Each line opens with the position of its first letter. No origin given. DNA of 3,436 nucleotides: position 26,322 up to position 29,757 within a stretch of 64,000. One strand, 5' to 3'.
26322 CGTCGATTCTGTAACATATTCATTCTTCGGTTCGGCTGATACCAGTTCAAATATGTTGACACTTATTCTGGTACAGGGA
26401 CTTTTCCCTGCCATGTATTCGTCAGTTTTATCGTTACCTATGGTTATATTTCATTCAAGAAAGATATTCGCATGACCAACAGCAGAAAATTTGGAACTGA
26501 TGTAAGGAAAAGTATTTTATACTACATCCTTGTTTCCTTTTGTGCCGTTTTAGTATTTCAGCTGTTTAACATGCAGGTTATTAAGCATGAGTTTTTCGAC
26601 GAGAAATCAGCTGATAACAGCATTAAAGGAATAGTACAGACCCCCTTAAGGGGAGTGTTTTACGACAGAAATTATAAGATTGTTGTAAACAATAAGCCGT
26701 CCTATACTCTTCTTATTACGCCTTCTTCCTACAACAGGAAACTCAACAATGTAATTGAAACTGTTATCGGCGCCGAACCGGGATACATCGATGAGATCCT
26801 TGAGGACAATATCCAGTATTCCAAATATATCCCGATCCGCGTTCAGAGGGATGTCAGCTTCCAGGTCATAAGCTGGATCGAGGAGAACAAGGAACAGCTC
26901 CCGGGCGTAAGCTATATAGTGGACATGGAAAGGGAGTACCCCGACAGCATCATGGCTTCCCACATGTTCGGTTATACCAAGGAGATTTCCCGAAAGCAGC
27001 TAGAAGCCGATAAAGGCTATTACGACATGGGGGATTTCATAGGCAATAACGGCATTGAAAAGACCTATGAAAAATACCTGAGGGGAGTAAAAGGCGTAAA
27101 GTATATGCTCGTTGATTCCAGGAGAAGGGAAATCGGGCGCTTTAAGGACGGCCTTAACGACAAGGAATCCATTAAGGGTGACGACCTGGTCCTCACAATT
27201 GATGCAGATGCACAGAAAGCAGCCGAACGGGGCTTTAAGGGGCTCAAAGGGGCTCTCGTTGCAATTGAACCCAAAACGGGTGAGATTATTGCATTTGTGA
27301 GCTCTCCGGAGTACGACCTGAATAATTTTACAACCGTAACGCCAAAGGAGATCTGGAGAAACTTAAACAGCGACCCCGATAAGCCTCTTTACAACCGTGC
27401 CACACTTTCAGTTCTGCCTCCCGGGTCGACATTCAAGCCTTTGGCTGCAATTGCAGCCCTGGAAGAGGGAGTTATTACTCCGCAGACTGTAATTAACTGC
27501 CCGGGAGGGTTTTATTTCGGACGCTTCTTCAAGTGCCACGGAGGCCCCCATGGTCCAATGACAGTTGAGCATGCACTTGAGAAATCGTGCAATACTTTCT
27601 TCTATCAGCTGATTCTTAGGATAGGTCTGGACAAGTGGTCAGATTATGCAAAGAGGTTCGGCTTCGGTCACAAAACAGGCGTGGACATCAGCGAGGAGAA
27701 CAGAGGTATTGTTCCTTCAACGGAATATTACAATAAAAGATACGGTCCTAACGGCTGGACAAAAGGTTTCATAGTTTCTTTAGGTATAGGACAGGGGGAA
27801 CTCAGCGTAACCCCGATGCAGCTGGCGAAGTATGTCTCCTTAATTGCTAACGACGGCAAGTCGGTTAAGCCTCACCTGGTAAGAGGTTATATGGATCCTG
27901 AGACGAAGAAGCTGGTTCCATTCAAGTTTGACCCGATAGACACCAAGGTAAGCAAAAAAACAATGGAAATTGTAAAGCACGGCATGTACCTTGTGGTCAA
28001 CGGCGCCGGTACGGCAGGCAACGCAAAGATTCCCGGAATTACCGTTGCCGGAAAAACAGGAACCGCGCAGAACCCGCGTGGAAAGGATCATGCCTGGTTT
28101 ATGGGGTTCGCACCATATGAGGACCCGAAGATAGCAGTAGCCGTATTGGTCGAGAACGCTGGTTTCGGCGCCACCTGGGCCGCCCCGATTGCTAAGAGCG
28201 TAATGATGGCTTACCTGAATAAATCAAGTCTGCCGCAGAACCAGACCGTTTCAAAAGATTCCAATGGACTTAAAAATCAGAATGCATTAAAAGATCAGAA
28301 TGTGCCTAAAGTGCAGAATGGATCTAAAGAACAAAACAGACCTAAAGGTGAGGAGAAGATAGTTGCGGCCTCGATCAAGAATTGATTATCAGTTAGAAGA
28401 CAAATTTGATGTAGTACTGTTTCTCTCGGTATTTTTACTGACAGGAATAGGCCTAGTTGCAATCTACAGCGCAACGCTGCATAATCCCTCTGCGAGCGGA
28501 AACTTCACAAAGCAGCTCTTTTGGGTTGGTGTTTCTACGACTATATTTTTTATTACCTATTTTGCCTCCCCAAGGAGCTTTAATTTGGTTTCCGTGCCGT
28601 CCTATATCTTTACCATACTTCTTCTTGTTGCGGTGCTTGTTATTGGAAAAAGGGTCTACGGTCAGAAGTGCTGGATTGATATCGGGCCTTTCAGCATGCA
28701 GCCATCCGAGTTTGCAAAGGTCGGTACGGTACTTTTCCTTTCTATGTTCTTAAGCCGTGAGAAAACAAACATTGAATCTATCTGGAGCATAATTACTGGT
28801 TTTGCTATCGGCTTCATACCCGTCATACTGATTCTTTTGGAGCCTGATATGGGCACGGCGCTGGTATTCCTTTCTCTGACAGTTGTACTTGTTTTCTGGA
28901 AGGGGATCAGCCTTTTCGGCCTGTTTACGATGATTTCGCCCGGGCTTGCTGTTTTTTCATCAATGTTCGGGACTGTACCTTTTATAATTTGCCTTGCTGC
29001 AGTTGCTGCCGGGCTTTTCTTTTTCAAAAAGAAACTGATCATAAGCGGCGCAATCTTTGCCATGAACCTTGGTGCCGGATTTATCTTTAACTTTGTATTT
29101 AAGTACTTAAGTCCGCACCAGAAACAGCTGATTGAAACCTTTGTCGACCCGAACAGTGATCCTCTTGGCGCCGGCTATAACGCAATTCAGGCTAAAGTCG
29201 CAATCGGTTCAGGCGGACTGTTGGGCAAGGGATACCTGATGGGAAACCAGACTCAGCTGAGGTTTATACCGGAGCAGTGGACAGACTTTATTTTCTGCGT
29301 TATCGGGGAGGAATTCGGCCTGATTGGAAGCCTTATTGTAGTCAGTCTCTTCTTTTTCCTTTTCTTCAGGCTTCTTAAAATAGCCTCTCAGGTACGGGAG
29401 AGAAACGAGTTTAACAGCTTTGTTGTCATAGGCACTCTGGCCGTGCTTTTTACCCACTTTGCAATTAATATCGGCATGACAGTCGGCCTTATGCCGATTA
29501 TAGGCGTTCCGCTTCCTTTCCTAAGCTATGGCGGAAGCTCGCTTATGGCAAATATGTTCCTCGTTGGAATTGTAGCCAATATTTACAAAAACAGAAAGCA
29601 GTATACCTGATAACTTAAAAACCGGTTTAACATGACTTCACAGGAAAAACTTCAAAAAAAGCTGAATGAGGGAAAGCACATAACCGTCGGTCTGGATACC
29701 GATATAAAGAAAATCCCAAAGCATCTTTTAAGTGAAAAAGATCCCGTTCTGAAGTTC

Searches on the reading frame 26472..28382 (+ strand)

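Call 94: search_protein_families(library=pfam, proteins=[window:26472-28382:+], max_evalue=0.00001)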
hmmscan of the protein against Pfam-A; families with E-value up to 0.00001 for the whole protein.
window:26472-28382:+ (637 aa): 2 families
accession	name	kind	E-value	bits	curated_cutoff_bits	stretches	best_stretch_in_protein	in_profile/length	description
PF00905.27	Transpeptidase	-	3.4e-76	256.8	22.1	1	260-578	1-298/299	Penicillin binding protein transpeptidase domain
PF03717.20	PBP_dimer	-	1.2e-38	133.8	24.4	1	57-222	3-177/180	Penicillin-binding Protein dimerisation domain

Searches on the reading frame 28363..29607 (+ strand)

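Call 94: search_protein_families(library=pfam, proteins=[window:28363-29607:+], max_evalue=0.00001)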
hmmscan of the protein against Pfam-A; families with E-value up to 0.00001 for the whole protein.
window:28363-29607:+ (415 aa): 1 family
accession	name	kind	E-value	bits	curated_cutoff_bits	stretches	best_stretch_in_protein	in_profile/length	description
PF01098.24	FTSW_RODA_SPOVE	-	6.7e-88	295.5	26.4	2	189-412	141-355/356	Cell cycle protein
